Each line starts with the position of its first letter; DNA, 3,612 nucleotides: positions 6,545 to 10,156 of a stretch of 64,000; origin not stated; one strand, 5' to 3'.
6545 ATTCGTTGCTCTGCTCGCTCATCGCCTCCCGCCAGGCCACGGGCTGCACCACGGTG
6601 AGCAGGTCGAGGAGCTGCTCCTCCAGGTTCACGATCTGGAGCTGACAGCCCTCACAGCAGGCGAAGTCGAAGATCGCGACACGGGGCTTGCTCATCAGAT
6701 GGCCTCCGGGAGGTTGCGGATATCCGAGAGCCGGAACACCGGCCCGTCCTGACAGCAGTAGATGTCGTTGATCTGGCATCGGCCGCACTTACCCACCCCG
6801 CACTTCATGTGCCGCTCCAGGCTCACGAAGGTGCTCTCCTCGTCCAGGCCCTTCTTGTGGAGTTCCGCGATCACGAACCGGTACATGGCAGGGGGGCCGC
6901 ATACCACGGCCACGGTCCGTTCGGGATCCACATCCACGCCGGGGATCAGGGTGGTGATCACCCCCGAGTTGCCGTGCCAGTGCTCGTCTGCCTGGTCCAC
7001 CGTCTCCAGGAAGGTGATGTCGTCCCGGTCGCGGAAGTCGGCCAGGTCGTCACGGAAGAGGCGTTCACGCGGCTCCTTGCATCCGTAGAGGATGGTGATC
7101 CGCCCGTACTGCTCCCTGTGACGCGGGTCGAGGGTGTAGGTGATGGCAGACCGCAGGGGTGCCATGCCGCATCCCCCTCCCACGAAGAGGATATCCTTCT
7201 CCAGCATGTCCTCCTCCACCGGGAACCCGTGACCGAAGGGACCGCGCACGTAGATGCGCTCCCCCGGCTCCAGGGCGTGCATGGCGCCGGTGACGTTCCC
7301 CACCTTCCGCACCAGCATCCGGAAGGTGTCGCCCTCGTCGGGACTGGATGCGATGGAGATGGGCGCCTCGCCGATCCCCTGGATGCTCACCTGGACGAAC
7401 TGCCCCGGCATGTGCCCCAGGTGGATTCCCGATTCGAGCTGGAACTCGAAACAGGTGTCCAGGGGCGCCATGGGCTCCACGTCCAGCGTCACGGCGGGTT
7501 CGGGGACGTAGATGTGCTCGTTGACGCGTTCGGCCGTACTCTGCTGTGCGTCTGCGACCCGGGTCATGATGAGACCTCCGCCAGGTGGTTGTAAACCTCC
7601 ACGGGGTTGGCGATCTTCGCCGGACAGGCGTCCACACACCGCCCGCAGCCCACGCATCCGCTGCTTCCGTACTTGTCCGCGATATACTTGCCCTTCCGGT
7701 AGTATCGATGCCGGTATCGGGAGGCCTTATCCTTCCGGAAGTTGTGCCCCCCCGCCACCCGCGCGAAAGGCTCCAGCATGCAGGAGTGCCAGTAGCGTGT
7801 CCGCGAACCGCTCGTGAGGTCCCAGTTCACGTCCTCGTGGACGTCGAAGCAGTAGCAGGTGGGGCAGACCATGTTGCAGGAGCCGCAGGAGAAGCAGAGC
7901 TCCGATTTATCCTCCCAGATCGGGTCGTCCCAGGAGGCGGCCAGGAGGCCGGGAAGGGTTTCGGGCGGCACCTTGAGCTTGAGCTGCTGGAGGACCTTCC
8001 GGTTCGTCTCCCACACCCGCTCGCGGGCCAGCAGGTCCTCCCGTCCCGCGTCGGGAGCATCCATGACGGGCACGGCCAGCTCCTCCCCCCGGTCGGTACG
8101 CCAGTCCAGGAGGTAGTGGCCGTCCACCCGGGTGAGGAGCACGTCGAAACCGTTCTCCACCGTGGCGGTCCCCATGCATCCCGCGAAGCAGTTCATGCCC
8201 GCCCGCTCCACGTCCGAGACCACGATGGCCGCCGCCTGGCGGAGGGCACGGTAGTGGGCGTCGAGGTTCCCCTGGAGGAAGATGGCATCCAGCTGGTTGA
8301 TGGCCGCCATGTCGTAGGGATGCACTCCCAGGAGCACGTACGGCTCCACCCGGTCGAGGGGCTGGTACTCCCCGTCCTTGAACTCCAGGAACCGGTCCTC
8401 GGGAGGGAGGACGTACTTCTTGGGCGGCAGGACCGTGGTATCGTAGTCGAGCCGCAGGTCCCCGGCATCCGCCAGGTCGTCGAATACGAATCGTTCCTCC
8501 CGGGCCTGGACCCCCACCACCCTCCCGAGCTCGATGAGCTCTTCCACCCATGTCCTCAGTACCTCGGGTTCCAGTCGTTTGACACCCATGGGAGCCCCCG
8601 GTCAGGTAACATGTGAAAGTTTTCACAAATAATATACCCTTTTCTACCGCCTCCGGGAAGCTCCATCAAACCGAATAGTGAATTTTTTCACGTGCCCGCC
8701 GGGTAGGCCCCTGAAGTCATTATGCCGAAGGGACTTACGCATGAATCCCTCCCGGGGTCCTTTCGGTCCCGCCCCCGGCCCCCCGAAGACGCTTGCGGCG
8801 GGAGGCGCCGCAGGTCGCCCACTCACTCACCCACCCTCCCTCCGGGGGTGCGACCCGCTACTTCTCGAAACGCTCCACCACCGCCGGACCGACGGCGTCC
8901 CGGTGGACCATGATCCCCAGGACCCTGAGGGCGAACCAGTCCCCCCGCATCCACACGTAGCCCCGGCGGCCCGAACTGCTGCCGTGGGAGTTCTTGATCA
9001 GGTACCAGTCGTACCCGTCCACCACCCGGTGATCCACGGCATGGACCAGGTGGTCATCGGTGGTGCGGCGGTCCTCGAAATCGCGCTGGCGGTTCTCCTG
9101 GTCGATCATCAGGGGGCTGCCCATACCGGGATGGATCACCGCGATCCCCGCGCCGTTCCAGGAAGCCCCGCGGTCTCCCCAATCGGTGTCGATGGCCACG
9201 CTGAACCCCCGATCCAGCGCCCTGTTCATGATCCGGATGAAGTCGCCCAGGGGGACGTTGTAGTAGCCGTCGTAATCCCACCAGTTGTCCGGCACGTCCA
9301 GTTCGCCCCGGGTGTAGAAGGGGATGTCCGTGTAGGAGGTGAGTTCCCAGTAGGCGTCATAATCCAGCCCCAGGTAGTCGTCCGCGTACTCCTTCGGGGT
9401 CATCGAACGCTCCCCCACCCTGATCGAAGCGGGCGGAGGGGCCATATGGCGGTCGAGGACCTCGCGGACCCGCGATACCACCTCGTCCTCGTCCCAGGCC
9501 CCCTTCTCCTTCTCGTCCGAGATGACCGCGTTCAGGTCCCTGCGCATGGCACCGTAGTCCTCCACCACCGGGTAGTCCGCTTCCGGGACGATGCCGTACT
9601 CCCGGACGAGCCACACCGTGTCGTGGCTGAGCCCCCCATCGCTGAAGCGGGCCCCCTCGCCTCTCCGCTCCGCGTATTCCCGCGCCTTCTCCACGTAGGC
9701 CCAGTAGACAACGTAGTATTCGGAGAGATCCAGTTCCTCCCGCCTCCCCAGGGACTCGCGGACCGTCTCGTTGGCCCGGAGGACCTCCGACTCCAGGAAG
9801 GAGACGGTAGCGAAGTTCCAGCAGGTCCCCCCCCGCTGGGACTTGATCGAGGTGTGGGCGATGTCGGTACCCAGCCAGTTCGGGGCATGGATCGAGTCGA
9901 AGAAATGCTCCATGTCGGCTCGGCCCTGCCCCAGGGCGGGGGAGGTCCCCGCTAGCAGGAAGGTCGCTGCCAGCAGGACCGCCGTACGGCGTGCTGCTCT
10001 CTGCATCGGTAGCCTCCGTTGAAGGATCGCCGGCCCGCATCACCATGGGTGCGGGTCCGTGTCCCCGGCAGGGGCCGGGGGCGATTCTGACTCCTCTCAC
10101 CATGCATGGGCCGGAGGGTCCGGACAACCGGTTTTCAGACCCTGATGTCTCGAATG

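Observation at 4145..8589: Complete group 3b (sulfhydrogenase-type) [NiFe] hydrogenase operon with stop/start overlaps at every gene junction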

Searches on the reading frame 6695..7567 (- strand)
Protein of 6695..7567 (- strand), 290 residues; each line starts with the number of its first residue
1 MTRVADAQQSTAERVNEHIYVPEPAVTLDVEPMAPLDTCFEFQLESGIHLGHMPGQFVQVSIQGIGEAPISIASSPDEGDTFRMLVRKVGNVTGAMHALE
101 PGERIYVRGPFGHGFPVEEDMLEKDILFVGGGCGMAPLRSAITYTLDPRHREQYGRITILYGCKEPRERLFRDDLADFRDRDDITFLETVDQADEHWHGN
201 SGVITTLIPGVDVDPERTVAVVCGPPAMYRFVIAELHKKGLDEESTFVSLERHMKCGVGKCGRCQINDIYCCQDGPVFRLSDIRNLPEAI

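Call 5: search_protein_families(library=pfam, proteins=[window:6695-7567:-], max_evalue=0.01)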
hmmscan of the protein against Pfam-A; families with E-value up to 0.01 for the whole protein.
window:6695-7567:- (290 aa): 3 families
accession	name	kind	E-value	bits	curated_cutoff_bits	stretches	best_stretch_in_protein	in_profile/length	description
PF00175.26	NAD_binding_1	-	7.2e-12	46.4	22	1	128-232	1-107/109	Oxidoreductase NAD-binding domain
PF10418.14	DHODB_Fe-S_bind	-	8.4e-10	38.7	23.9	1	251-283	1-40/41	Iron-sulfur cluster binding domain of dihydroorotate dehydrogenase B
PF00970.30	FAD_binding_6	-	1e-06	29.4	21.1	1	39-113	16-96/99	Oxidoreductase FAD-binding domain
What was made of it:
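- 6695..7567 (-): gamma subunit (HydG/AsrB/PyrK-like FAD, NAD(P) and [2Fe-2S] protein), 290 aa. Pfam FAD_binding_6, NAD_binding_1 and DHODB_Fe-S_bind (call 5).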

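Call 6: search_protein_families(library=ncbifam, proteins=[window:6695-7567:-], max_evalue=0.01)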
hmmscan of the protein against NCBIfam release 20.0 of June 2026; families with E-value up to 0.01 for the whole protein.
window:6695-7567:- (290 aa): 28 families (the best 25 are shown)
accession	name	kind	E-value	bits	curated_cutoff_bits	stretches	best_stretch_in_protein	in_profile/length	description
NF006220.0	PRK08345.1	subfamily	4.3e-71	239.6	395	1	16-286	4-290/294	cytochrome-c3 hydrogenase subunit gamma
TIGR02911.1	sulfite_red_B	equivalog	4.5e-63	212.8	288.6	1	18-285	1-258/261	anaerobic sulfite reductase subunit AsrB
NF040835.1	sulfhyd_HydG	equivalog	3.3e-58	197.2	650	1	24-287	19-288/292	NADPH-dependent hydrogenase/sulfhydrogenase 1 subunit gamma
NF040830.1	sulfhyd_ShyC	equivalog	4.8e-53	180.2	600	2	49-176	36-158/288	NAD(P)-dependent hydrogenase/sulfhydrogenase 2 subunit gamma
NF000796.0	PRK00054.1-1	equivalog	4e-43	147.5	224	1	51-283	28-235/254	dihydroorotate dehydrogenase electron transfer subunit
NF000799.0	PRK00054.1-4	equivalog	3.1e-28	98.5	314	1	52-282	33-255/258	dihydroorotate dehydrogenase electron transfer subunit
NF000798.0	PRK00054.1-3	equivalog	2.6e-22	79.7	219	1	51-283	30-242/244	dihydroorotate dehydrogenase electron transfer subunit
NF004862.0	PRK06222.1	subfamily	1.2e-20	74.2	220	1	53-279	29-244/281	sulfide/dihydroorotate dehydrogenase-like FAD/NAD-binding protein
NF009414.0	PRK12778.1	equivalog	9.6e-20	70.4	1103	1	52-279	28-244/752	bifunctional dihydroorotate dehydrogenase B NAD binding subunit/NADPH-dependent glutamate synthase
NF040810.1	BenC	equivalog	8.3e-19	67.9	430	1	29-246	111-325/333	benzoate 1,2-dioxygenase electron transfer component BenC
NF000797.0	PRK00054.1-2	equivalog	6.9e-18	64.9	270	1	30-281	22-263/267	dihydroorotate dehydrogenase electron transfer subunit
TIGR01941.1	nqrF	equivalog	4e-17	62.2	295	1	71-247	226-399/405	NADH:ubiquinone reductase (Na(+)-transporting) subunit F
NF045803.1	MethMoxFADbindMmoC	equivalog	2.2e-16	59.6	500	1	48-248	136-337/343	aromatic/alkene monooxygenase hydroxylase FAD-binding subunit MmoC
NF005963.0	PRK08051.1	equivalog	2.3e-14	53.3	230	1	37-247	16-226/233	NAD(P)H-flavin reductase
NF058606.1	GlBtMonoRdsGbcB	equivalog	1.9e-12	46.8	500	1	39-242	30-238/362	glycine betaine monooxygenase reductase subunit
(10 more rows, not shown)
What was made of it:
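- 6695..7567 (-): NCBIfam PRK08345 240, AsrB 213 and HydG 197 bits (call 6).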

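Call 23: search_solved_structures(query=window:6695-7567:-, max_evalue=1e-10, show_alignments=2)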
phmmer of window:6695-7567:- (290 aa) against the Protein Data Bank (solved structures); distinct sequences matched with E-value up to 1e-10: 13.
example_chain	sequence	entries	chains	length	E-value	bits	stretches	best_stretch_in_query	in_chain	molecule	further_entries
9nez_C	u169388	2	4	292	2.3e-56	194.3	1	50-287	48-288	Sulfhydrogenase 1 subunit gamma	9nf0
5ksw_B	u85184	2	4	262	2.4e-22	82.6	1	49-278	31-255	Dihydroorotate dehydrogenase B (NAD(+)), electron transfer subunit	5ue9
1ep1_B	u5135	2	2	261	4.9e-21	78.4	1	51-279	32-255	DIHYDROOROTATE DEHYDROGENASE B (PYRK SUBUNIT)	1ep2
1ep3_B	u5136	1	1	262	4.9e-21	78.3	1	51-279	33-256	DIHYDROOROTATE DEHYDROGENASE B (PYRK SUBUNIT)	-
7qty_A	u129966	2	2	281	1.3e-16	63.9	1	93-246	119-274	Na(+)-translocating NADH-quinone reductase subunit F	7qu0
4ylf_A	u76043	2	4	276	3.3e-16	62.5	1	37-282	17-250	Dihydroorotate dehydrogenase B (NAD(+)), electron transfer subunit homolog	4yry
7qu3_A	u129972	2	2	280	6.2e-14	55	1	65-246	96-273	Na(+)-translocating NADH-quinone reductase subunit F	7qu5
8ad3_A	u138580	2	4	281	1.5e-13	53.8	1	90-247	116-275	Na(+)-translocating NADH-quinone reductase subunit F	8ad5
4u9u_A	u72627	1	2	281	1.5e-13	53.8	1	90-247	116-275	Na(+)-translocating NADH-quinone reductase subunit F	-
8ad4_A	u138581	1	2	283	1.6e-13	53.7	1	90-247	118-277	Na(+)-translocating NADH-quinone reductase subunit F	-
4uaj_A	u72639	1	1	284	1.6e-13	53.7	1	90-247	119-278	Na(+)-translocating NADH-quinone reductase subunit F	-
8a1t_F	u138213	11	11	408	4.7e-13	52.2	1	90-247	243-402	Na(+)-translocating NADH-quinone reductase subunit F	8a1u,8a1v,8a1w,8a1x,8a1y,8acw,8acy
7xk3_F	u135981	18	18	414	4.8e-13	52.1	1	90-247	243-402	Na(+)-translocating NADH-quinone reductase subunit F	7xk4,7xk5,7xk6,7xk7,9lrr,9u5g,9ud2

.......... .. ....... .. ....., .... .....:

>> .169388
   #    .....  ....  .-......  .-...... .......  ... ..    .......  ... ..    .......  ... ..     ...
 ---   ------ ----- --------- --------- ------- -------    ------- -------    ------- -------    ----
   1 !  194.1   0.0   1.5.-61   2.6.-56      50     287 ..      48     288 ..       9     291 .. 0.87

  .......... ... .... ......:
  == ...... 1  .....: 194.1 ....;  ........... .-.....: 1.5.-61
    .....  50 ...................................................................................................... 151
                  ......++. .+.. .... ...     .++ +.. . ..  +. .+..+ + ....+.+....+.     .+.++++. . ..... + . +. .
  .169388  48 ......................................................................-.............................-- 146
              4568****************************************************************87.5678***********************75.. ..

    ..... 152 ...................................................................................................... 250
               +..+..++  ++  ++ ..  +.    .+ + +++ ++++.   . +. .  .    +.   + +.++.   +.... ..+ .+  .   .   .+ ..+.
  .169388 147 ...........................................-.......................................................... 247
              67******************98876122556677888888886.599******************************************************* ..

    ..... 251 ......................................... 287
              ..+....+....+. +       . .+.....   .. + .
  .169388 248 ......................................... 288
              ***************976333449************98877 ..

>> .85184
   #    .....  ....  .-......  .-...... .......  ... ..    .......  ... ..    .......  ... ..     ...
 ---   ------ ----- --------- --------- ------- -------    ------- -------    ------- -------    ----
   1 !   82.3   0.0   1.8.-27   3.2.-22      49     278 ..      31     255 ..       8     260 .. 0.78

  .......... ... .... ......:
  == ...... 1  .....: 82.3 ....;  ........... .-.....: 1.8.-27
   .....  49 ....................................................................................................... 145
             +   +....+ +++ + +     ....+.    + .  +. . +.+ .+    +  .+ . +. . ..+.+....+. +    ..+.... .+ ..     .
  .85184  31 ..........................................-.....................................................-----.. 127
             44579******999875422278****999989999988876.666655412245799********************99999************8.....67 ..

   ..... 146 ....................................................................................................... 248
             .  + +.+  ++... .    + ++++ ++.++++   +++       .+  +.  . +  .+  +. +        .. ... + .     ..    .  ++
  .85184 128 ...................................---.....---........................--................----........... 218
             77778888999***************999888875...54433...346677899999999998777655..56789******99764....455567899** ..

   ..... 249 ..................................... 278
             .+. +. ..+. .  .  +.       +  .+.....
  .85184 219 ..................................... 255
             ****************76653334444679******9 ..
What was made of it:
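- On Group 3b [NiFe] hydrogenase: Gamma has FAD_binding_6, NAD_binding_1 and DHODB_Fe-S_bind, and matches 9nez_C at 194 bits with motifs conserved (calls 5, 6, 23).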

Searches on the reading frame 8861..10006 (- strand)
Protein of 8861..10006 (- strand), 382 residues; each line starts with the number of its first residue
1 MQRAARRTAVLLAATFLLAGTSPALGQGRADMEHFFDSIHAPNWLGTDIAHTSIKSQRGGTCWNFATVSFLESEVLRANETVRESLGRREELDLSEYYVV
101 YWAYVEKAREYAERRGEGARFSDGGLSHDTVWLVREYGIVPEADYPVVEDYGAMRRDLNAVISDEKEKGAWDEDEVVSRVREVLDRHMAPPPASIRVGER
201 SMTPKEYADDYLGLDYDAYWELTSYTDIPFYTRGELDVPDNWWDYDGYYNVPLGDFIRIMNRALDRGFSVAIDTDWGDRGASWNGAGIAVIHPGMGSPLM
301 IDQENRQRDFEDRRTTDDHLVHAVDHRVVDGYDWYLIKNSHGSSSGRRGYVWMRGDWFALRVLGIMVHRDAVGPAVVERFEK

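Call 13: search_protein_families(library=pfam, proteins=[window:8861-10006:-], max_evalue=0.0001)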
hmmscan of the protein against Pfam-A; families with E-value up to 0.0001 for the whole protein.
window:8861-10006:- (382 aa): 2 families
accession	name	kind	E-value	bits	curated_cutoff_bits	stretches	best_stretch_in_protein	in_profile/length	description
PF03051.21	Peptidase_C1_2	-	3.3e-13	49.7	22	1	200-381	238-425/438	Peptidase C1-like family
PF00112.29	Peptidase_C1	-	9.9e-08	32.8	20.7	0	315-354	164-203/220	Papain family cysteine protease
